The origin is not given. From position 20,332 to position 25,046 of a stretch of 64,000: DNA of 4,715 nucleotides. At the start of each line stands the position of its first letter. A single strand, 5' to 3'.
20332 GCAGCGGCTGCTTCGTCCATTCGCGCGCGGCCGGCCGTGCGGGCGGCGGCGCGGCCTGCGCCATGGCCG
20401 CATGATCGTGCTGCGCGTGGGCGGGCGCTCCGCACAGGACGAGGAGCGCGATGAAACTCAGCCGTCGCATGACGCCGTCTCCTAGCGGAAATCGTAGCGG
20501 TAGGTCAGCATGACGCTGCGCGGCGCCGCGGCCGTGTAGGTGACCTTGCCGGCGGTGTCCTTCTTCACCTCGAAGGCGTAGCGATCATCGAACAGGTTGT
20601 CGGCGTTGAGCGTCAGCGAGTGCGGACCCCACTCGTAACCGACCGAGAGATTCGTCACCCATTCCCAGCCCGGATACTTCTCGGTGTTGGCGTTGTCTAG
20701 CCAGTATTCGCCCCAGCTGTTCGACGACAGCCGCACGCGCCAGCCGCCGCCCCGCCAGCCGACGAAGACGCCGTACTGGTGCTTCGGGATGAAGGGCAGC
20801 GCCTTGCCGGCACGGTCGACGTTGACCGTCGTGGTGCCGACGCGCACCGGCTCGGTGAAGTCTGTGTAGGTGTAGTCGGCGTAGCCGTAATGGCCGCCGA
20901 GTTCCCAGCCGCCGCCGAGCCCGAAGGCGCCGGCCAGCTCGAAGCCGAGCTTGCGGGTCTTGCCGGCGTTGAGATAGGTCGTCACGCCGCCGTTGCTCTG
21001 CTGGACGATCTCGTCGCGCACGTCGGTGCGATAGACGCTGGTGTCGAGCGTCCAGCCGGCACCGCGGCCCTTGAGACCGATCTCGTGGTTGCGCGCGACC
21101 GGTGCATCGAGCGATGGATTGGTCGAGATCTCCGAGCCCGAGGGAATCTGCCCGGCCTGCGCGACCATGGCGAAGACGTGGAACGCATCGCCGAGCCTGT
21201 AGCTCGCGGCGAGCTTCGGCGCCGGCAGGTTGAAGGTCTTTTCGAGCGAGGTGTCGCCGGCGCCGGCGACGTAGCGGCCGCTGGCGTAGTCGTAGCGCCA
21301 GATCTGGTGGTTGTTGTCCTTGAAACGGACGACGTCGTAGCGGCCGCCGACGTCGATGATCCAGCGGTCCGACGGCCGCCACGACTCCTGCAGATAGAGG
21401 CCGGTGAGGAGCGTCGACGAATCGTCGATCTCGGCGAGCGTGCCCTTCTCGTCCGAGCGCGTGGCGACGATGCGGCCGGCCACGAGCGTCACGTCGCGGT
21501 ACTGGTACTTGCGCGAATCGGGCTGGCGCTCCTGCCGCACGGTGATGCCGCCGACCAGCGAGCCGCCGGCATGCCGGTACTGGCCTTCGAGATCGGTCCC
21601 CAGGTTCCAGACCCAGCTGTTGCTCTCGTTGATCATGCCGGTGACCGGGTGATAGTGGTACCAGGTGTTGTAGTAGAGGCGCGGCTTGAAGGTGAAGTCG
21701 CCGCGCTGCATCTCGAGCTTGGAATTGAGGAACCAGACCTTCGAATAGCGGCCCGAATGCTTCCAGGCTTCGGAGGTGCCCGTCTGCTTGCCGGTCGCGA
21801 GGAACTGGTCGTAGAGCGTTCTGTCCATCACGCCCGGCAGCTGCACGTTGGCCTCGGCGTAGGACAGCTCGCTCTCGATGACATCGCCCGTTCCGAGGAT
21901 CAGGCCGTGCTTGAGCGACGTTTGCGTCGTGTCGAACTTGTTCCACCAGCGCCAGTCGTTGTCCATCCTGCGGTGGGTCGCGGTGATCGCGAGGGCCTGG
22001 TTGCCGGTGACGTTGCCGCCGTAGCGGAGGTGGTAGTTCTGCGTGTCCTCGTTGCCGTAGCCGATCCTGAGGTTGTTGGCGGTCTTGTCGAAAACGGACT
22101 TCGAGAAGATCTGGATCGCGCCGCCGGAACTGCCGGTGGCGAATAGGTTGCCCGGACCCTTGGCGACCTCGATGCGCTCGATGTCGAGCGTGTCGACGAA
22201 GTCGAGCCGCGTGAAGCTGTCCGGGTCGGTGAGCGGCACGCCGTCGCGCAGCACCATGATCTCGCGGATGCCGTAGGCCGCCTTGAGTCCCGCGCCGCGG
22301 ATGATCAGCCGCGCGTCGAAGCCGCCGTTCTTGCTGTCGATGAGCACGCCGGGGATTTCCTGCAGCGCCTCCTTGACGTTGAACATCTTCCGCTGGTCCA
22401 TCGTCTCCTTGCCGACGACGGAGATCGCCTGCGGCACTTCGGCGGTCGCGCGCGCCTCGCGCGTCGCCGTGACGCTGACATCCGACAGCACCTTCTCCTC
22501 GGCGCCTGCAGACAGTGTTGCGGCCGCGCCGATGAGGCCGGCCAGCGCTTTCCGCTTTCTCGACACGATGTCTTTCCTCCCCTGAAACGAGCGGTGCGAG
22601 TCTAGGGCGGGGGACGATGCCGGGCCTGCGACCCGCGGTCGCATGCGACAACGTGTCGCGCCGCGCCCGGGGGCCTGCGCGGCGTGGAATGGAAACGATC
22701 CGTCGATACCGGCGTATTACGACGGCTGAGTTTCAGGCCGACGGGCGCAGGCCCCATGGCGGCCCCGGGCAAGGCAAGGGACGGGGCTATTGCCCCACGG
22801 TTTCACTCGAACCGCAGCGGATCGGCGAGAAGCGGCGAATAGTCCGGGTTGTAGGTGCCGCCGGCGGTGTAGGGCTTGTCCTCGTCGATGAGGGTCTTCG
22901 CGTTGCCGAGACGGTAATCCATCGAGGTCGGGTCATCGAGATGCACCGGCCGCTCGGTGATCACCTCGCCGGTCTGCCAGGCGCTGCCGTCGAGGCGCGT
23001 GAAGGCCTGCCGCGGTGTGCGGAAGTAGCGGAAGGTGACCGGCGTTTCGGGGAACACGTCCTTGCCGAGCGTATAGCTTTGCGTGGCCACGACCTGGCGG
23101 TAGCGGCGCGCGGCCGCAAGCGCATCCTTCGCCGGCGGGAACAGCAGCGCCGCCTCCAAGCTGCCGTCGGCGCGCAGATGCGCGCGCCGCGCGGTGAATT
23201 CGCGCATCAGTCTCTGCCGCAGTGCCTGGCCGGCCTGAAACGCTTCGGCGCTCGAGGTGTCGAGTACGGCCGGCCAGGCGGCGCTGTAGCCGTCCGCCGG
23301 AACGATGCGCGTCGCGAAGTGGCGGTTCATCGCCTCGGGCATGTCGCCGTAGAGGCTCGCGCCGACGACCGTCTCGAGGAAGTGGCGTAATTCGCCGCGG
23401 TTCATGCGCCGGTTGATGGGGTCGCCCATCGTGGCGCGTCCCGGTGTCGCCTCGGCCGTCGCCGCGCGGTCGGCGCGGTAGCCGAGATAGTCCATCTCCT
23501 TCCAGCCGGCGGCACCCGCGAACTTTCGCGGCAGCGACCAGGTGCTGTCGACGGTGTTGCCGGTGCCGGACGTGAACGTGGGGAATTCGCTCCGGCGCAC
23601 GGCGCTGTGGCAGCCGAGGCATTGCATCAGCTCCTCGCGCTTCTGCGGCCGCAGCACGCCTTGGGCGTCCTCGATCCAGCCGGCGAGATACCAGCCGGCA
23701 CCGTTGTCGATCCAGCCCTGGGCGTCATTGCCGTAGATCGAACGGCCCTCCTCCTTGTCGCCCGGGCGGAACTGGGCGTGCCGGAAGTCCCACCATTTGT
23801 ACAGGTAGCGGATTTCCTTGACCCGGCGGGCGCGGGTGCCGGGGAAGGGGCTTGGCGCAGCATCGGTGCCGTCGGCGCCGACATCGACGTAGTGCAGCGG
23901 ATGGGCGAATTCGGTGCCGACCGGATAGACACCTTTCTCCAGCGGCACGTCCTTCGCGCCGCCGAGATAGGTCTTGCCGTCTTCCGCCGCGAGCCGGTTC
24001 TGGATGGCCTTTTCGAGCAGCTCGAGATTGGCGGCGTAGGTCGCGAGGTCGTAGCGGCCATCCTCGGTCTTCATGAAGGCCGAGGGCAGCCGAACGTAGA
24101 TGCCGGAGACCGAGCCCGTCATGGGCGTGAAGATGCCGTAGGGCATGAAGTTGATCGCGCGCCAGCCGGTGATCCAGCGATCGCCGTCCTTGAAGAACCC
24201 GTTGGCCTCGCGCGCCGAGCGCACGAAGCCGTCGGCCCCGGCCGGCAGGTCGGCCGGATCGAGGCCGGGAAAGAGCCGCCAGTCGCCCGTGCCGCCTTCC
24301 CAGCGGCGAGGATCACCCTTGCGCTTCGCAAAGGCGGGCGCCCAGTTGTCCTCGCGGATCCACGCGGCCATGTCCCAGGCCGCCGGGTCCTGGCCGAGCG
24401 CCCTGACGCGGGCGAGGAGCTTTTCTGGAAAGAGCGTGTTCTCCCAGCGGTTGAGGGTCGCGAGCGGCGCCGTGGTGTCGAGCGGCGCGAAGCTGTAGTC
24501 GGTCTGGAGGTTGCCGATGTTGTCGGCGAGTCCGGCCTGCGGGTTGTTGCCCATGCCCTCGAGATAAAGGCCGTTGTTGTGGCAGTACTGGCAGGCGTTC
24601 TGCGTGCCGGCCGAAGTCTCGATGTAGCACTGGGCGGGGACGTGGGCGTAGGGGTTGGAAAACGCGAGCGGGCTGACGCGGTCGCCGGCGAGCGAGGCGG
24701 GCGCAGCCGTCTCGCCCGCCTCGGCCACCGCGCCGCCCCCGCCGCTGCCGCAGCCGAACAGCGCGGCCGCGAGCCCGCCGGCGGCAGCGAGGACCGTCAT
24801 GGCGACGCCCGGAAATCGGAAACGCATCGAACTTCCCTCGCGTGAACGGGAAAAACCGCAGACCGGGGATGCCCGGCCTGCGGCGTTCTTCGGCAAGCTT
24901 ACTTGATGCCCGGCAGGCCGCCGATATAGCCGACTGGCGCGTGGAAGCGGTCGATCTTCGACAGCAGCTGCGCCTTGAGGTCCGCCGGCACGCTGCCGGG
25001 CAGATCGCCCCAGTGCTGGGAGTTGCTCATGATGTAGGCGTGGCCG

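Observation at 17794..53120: Shared palindrome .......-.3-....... upstream of five metal-related transcription units, a candidate regulon for an unidentified regulator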

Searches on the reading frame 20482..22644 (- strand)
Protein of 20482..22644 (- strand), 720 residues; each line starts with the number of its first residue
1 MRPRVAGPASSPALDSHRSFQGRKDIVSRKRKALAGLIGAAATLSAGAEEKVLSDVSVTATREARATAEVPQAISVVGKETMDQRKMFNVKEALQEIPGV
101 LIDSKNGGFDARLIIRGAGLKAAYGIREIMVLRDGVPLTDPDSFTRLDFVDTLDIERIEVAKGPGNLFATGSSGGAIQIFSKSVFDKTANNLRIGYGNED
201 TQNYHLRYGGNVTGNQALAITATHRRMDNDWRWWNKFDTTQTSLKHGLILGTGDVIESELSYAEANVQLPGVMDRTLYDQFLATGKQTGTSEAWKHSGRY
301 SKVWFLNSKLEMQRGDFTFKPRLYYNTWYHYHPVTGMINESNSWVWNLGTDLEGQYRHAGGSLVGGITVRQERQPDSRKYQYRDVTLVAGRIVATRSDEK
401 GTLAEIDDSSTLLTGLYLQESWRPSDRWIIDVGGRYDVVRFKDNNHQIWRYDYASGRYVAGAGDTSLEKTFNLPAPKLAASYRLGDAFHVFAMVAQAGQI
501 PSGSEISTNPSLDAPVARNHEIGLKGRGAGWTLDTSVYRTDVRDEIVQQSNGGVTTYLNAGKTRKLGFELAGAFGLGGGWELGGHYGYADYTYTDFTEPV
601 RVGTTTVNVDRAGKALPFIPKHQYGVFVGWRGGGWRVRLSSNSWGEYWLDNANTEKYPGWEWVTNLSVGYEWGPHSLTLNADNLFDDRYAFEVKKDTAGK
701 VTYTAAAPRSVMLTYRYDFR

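Call 11: search_protein_families(library=pfam, proteins=[window:20482-22644:-], max_evalue=0.01)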
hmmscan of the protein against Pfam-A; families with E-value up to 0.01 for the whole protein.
window:20482-22644:- (720 aa): 3 families
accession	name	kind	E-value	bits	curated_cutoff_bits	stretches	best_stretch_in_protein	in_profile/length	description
PF00593.30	TonB_dep_Rec_b-barrel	-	2.3e-41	143.5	27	1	283-684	100-436/436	TonB dependent receptor-like, beta-barrel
PF07715.20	Plug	-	8.2e-20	71.7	23.9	1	68-175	3-106/107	TonB-dependent Receptor Plug Domain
PF14905.12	OMP_b-brl_3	-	1.2e-05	25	27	1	509-717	210-408/408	Outer membrane protein beta-barrel family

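Call 23: find_related_loci(query=window:20482-22569:-, collection=genome_contigs, flank=10000)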
Query window:20482-22569:- (695 aa) in genome_contigs; peptide patterns used: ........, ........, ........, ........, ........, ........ (x = any residue, [..] = any of these).
66 stretches matched a pattern; 57 encode a relative of the query (tblastn E <= 1e-3); 55 distinct loci.
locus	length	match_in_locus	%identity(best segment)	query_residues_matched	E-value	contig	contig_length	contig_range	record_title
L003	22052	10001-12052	79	8-695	0e+0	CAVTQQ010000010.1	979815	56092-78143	MAG: uncultured beta proteobacterium isolate MFD00905.bin.2.187 genome assembly, contig: contig_8553, whole genome shotg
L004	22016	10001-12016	79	24-695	0e+0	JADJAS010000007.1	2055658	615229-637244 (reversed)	MAG: Rhodocyclaceae bacterium isolate AalW_18-Q3-R10-53_BATAC.909 tig00404208-10-20547190, whole genome shotgun sequence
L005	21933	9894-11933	79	21-695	0e+0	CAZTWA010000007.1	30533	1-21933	MAG TPA_asm: uncultured Methyloversatilis sp. isolate binchicken_co342_118 genome assembly, contig: NODE_117_length_3053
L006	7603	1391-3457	75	5-694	0e+0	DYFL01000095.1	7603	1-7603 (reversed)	MAG TPA_asm: Hydrogenophilus sp. isolate BE2011_2_70_212 Afr_mines_BE2011_1931_length_7603_cov_85_669449, whole genome s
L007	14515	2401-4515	72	6-695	0e+0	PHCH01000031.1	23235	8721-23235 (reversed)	MAG: Betaproteobacteria bacterium HGW-Betaproteobacteria-4 08E140C01_scaffold_1811, whole genome shotgun sequence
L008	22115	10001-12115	71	1-695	0e+0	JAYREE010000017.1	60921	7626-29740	MAG: Azonexus sp. isolate SH_SHASGE2bin.22 NODE_224_length_60921_cov_11.348044, whole genome shotgun sequence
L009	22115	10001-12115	72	6-695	0e+0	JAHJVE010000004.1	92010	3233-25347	MAG: Gammaproteobacteria bacterium isolate OSL_B.mb.10 OSL_B.mb.10_k141_13410, whole genome shotgun sequence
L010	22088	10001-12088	73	8-695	0e+0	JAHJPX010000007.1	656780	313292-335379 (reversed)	MAG: Gammaproteobacteria bacterium isolate Old_saline_rock_biofilm.mb.15 Old_saline_rock_bi.mb.15_k141_99326, whole geno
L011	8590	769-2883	72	6-695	0e+0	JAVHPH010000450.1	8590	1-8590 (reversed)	MAG: Azonexus sp. isolate WB02no9_61_24 NODE_8259_length_8590_cov_15.186526, whole genome shotgun sequence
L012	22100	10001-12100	72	5-695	0e+0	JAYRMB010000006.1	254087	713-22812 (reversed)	MAG: Azonexus sp. isolate XM2_XAASGE2bin.24 NODE_44_length_254087_cov_91.917688, whole genome shotgun sequence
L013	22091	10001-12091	72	4-695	0e+0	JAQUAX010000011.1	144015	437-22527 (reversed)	MAG: Dechloromonas sp. isolate STC_94 NODE_264_length_144015_cov_7.415705_Sandtown_C, whole genome shotgun sequence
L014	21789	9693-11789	71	4-695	0e+0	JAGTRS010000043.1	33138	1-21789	MAG: Proteobacteria bacterium isolate CTSoil_120 scaffold_318, whole genome shotgun sequence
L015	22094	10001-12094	71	3-695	0e+0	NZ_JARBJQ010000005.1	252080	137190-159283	Dechloromonas agitata strain DSM 13637 5, whole genome shotgun sequence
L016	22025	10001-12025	73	26-694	0e+0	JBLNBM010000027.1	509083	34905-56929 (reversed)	MAG: Bacteroidota bacterium isolate MAG151 PRJNA951521_bin12_renamed_26, whole genome shotgun sequence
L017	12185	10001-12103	71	1-695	0e+0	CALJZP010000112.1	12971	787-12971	MAG: uncultured Azonexus sp. isolate N1_Bin_Bin_168_sub_1 genome assembly, contig: c_000000121030, whole genome shotgun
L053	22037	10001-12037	70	24-695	0e+0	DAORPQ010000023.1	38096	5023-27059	MAG TPA_asm: Candidatus Competibacter sp. isolate AMR_MDS_5391 NODE_134_length_38096_cov_30.327068, whole genome shotgun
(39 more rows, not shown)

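Call 25: search_protein_families(library=ncbifam, proteins=[window:20482-22569:-], max_evalue=0.001)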
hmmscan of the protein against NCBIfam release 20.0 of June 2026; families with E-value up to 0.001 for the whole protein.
window:20482-22569:- (695 aa): 23 families
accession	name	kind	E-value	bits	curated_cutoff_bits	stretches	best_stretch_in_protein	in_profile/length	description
TIGR01783.1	TonB-siderophor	subfamily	3.9e-49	167.9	223.5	1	44-694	1-649/649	TonB-dependent siderophore receptor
NF041535.1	TonB_rec_PqqU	equivalog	1e-43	149.6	1200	2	347-684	338-663/676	TonB-dependent receptor PqqU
TIGR01785.1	TonB-hemin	subfamily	1.5e-27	96.4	316.85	1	28-694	1-677/677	TonB-dependent heme/hemoglobin receptor family protein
TIGR01786.1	TonB-hemlactrns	subfamily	1.6e-23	83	323.75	2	354-694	383-719/719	TonB-dependent hemoglobin/transferrin/lactoferrin family receptor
NF010651.0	PRK14050.1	equivalog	1.9e-22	79.2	884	2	30-174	64-203/730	TonB-dependent siderophore receptor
TIGR01779.1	TonB-B12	equivalog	9.1e-22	77.3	599.7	2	8-199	9-196/614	TonB-dependent vitamin B12 receptor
NF007926.1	PRK10641.1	equivalog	1.2e-16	60.4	836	1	5-196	4-191/617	TonB-dependent vitamin B12 receptor BtuB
NF007465.0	PRK10044.1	equivalog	3.6e-16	58.5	803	1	24-186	58-216/726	ferrichrome porin FhuA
NF007349.0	PRK09840.1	equivalog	9.1e-15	53.7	686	2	440-691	506-757/760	catecholate siderophore receptor Fiu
NF010010.0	PRK13483.1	equivalog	1.3e-14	53.2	927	1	9-170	14-176/660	ligand-gated channel protein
NF047944.1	FoxamRcptFoxA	equivalog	5.3e-14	51.4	1300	1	19-197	28-203/697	ferrioxamine B receptor FoxA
NF041676.1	FecA_OM_dicitr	equivalog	1.7e-11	42.8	1100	1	439-688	513-767/773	TonB-dependent Fe(3+) dicitrate receptor FecA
NF052649.1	TonRcptRhtA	equivalog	1.2e-10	40.2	1100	1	22-159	35-167/744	TonB-dependent siderophore receptor RhtA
NF007478.2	PRK10064.1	equivalog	2.9e-09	35.7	745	1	19-168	21-169/663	catecholate siderophore receptor CirA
NF010038.0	PRK13513.1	equivalog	4.8e-09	35.3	942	1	25-168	32-176/659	ligand-gated channel protein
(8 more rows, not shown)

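Call 76: search_protein_families(library=ncbifam, proteins=[L053:17583-18815:+], max_evalue=0.001)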
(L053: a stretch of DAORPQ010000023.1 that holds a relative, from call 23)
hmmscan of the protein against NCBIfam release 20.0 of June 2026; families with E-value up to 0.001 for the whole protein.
L053:17583-18815:+ (411 aa): 49 families (the best 25 are shown)
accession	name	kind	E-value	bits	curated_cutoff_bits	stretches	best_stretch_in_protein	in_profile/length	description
NF033792.0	ActS_PrrB_HisK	equivalog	2.7e-67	227.5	350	1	4-403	10-416/423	ActS/PrrB/RegB family redox-sensitive histidine kinase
NF045988.1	HisKinRegBRhodob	equivalog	9.1e-39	133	570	1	61-390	75-416/462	sensor histidine kinase RegB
NF008468.0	PRK11360.1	equivalog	2e-25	89.2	646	1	181-407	379-609/616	two-component system sensor histidine kinase AtoS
NF007688.0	PRK10364.1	equivalog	8.9e-21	74.1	479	1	157-407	201-452/460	two-component system sensor histidine kinase ZraS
NF040750.1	tetrathio_HK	equivalog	3.6e-17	62.1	750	1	153-392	293-540/555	tetrathionate respiration histidine kinase TtrS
NF052574.1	HisKinEspCMyxo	equivalog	9.2e-14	50.5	1200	1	184-406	403-637/785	serine histidine kinase EspC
NF008543.0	PRK11466.1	equivalog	2.5e-11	42.2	982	1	197-409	443-665/914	TMAO reductase system sensor histidine kinase/response regulator TorS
NF046026.1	HisKinCckACaul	equivalog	4.7e-11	41.5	1000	1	338-409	462-535/678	cell cycle histidine kinase CckA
NF041777.1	sens_FixL_Rhizob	equivalog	6.2e-11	41.6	850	1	311-406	381-481/485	sensor protein FixL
NF010411.0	PRK13837.1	equivalog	6.6e-11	40.9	647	1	173-407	425-676/828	two-component system VirA-like sensor kinase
NF053867.1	SprKinKinDBac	equivalog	8.1e-11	41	775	1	167-406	259-497/500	sporulation kinase KinD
TIGR02916.1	PEP_his_kin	equivalog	1.8e-10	40.1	300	1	237-405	514-679/679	XrtA/PEP-CTERM system histidine kinase PrsK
NF047794.1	HisKinPtgB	equivalog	2e-10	39.6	1000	1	202-391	446-640/656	two-component system sensor histidine kinase PgtB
NF008312.0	PRK11100.1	equivalog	5.8e-10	38.6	356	1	206-406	264-474/477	two-component system sensor histidine kinase CreC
NF052573.1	HisKinEspAMyxo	equivalog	8.7e-10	37.3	1400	1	305-406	500-611/755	serine histidine kinase EspA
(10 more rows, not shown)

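Call 84: search_solved_structures(query=window:20482-22569:-, max_evalue=0.00001)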
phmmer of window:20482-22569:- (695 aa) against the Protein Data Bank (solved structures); distinct sequences matched with E-value up to 0.00001: 26.
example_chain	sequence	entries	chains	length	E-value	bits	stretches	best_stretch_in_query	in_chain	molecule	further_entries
6v81_A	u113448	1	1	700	1.1e-36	129.5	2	374-669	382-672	Probable TonB-dependent receptor YncD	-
9c4o_A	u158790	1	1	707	2.8e-36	128.2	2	374-669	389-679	Pyrroloquinoline quinone transporter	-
1pnz_A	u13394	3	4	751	5.9e-13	51.1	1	439-685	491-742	Iron(III) dicitrate transport protein fecA precursor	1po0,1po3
1kmo_A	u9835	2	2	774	6.5e-13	51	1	440-685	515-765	Iron(III) dicitrate transport protein fecA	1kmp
4epa_A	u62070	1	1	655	3.5e-11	45.3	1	392-666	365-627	Pesticin receptor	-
6i96_A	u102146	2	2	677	6.5e-11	44.4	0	22-175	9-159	Metal-pseudopaline receptor CntO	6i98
3qlb_A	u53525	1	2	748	6.5e-11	44.4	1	22-185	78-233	Enantio-pyochelin receptor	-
6i97_A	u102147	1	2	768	1.1e-10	43.7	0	22-175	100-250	Metal-pseudopaline receptor CntO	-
6z8a_A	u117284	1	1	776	1.1e-10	43.6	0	22-175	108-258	Ferrioxamine receptor FoxA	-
8the_A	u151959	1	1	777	1.5e-10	43.1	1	27-161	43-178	Heme/hemoglobin uptake outer membrane receptor PhuR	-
8b43_A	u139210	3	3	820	1.6e-10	43.1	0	22-175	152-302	Metal-pseudopaline receptor CntO | Ferrioxamine receptor FoxA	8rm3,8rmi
5fp1_A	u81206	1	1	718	1.3e-09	40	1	383-667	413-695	TONB-DEPENDENT SIDEROPHORE RECEPTOR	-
1xkw_A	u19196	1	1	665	2.3e-09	39.3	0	487-665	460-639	Fe(III)-pyochelin receptor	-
2hdf_A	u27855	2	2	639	3.6e-08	35.3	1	33-170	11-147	Colicin I receptor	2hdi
9nn6_A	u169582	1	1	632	4.3e-08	35.1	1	33-170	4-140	Colicin I receptor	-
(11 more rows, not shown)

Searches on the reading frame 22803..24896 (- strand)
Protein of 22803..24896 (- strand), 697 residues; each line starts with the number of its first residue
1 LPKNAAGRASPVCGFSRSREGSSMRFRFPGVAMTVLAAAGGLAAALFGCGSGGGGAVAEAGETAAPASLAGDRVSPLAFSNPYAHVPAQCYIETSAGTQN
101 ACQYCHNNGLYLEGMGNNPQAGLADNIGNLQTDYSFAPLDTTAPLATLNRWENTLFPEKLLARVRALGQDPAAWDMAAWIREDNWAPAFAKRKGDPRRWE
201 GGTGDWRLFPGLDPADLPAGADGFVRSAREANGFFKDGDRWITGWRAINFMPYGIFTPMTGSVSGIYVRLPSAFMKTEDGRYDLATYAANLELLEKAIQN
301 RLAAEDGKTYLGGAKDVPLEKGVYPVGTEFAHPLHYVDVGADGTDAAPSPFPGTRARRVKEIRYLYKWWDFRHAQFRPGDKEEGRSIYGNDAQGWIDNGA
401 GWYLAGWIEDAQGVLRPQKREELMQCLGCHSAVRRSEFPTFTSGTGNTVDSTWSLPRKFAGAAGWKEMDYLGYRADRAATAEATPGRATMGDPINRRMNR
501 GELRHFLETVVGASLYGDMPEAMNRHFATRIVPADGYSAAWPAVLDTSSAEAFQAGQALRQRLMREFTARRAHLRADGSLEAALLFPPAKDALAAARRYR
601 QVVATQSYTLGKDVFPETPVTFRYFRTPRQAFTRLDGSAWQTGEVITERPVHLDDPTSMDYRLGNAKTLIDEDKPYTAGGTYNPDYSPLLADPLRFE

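Call 11: search_protein_families(library=pfam, proteins=[window:22803-24896:-], max_evalue=0.01)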
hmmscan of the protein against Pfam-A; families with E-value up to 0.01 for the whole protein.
window:22803-24896:- (697 aa): 1 family
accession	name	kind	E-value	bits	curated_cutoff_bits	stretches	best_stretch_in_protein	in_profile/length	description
PF16694.10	Cytochrome_P460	-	0.0059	17.4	27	0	395-437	81-121/125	Cytochrome P460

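Call 25: search_protein_families(library=ncbifam, proteins=[window:22803-24896:-], max_evalue=0.001)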
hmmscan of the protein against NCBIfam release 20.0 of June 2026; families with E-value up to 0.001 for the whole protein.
window:22803-24896:- (697 aa): 0 families
